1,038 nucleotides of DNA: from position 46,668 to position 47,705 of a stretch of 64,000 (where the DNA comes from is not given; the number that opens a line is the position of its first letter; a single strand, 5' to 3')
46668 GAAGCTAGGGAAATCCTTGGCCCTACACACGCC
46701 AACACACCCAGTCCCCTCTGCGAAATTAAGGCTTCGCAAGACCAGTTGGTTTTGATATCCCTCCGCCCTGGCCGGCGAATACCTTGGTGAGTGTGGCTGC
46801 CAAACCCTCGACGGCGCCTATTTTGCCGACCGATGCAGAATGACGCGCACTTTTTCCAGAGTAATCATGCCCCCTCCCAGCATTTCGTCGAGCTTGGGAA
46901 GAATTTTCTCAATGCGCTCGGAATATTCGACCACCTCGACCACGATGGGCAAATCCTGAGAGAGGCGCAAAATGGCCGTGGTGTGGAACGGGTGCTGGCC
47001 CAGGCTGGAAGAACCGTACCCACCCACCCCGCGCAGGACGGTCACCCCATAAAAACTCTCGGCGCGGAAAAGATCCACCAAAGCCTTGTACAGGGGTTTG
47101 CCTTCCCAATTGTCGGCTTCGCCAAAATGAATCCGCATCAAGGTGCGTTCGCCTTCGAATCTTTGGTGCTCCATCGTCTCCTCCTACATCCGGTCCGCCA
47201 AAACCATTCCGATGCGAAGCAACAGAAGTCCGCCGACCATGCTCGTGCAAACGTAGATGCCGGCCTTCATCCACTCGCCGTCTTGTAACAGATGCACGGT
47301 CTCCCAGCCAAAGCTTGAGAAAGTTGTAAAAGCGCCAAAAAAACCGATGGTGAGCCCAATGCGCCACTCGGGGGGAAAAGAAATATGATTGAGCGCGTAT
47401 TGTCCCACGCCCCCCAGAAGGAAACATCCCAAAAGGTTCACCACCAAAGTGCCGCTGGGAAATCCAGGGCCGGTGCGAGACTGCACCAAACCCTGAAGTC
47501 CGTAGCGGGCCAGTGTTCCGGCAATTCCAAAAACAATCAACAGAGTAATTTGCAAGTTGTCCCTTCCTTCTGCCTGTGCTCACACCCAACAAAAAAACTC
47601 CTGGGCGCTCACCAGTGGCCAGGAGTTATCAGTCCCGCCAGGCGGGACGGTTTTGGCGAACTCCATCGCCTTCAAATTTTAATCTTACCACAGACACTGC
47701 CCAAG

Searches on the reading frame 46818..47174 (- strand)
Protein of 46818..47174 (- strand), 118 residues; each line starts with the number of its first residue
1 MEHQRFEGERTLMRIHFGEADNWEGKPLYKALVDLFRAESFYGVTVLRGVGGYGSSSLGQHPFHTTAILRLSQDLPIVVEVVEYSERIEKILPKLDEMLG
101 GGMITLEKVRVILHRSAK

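Call 87: search_protein_families(library=pfam, proteins=[window:46818-47174:-])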
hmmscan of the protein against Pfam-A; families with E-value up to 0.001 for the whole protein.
window:46818-47174:- (118 aa): 1 family
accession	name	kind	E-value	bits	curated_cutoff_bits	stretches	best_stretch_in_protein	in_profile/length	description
PF02641.20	DUF190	-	3.4e-33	114.2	23.4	1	12-111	2-97/97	Uncharacterized ACR, COG1993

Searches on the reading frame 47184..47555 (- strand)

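Call 87: search_protein_families(library=pfam, proteins=[window:47184-47555:-])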
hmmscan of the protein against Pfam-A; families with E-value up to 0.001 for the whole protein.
window:47184-47555:- (123 aa): 1 family
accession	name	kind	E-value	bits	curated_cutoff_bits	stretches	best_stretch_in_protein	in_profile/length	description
PF02537.21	CRCB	-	4.3e-28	98.1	32.9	1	5-117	2-103/103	CrcB-like protein, Camphor Resistance (CrcB)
